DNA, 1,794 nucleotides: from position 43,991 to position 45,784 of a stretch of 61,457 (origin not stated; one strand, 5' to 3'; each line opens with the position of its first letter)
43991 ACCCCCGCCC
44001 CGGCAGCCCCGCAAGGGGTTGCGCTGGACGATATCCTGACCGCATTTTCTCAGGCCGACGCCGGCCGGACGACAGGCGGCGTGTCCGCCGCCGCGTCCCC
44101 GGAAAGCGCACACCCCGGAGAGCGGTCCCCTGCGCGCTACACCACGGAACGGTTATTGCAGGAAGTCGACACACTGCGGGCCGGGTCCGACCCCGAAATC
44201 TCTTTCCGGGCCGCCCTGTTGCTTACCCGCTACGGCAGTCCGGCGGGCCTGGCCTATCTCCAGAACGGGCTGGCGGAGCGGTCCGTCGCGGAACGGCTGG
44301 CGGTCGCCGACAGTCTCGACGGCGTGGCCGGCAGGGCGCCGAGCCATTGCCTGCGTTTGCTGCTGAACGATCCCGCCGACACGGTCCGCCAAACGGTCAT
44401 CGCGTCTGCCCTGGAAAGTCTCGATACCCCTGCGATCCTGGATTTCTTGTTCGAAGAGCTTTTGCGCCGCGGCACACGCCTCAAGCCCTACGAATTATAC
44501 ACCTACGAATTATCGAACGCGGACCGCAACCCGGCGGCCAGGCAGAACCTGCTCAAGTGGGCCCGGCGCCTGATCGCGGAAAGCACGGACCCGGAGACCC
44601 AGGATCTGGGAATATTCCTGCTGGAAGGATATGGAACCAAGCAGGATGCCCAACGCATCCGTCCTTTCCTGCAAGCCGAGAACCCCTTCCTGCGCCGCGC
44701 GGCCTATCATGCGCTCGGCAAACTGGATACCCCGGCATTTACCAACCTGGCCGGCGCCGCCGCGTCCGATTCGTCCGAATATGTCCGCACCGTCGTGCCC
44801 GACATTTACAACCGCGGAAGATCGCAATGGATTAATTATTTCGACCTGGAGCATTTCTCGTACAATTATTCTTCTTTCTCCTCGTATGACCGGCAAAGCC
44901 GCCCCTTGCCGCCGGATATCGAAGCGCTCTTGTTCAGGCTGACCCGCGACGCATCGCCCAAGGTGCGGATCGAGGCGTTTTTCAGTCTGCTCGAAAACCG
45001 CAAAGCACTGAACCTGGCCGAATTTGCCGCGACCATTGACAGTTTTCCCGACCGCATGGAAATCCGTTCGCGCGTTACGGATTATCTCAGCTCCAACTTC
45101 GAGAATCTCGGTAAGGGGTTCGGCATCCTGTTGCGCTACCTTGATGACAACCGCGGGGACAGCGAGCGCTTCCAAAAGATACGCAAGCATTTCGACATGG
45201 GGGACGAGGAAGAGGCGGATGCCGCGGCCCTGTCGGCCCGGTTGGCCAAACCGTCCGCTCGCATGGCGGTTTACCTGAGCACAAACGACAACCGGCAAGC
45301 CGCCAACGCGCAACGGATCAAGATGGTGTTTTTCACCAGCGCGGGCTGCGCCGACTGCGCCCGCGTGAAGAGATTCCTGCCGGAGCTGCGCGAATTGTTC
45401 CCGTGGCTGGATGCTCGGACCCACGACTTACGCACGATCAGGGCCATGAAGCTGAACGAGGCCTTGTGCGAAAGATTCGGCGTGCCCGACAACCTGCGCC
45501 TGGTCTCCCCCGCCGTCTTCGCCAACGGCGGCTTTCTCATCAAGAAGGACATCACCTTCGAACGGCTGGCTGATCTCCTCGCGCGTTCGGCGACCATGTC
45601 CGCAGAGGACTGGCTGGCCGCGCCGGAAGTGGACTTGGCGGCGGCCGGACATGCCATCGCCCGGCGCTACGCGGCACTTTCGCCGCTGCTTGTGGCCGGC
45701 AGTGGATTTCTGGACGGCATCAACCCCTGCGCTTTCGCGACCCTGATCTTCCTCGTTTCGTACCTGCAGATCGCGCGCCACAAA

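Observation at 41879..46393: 1,504-aa thioredoxin-HEAT-thioredoxin-DsbD/CcdA-like fusion as the terminal gene of the Bat-like operon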

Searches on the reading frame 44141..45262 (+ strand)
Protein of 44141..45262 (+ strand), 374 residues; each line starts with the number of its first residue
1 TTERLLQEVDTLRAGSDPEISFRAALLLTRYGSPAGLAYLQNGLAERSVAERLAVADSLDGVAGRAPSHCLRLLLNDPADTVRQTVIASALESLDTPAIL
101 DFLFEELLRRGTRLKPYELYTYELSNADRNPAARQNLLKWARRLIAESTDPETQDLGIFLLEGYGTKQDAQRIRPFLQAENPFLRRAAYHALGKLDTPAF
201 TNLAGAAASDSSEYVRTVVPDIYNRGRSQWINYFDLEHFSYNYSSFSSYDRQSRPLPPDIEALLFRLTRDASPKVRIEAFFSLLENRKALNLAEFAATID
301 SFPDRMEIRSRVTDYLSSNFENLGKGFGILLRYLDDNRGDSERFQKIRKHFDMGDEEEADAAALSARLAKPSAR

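Call 5: search_protein_families(library=pfam, proteins=[window:44141-45262:+], max_evalue=10)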
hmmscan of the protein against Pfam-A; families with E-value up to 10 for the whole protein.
seq(374 aa): 4 families
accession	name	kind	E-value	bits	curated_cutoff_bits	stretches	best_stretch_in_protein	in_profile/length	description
PF13646.12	HEAT_2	-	4.3e-17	62.6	27.7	4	145-218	8-82/88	HEAT repeats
PF02985.28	HEAT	-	6.8e-06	26.3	23.5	2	69-87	4-21/31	HEAT repeat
PF13513.12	HEAT_EZ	-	0.022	15.7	27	0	70-87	32-49/55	HEAT-like repeat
PF01816.23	LRV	-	0.72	10.8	21.6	1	62-78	7-25/26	Leucine rich repeat variant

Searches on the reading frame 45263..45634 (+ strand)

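Call 5: search_protein_families(library=pfam, proteins=[window:45263-45634:+], max_evalue=10)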
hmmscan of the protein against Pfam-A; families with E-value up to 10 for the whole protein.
seq(124 aa): 2 families
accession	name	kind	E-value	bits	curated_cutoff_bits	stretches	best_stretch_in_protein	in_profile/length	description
PF00462.30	Glutaredoxin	-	0.0055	17.3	22.9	1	22-46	2-26/60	Glutaredoxin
PF13098.12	Thioredoxin_2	-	0.048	14.5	27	1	14-44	2-32/104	Thioredoxin-like domain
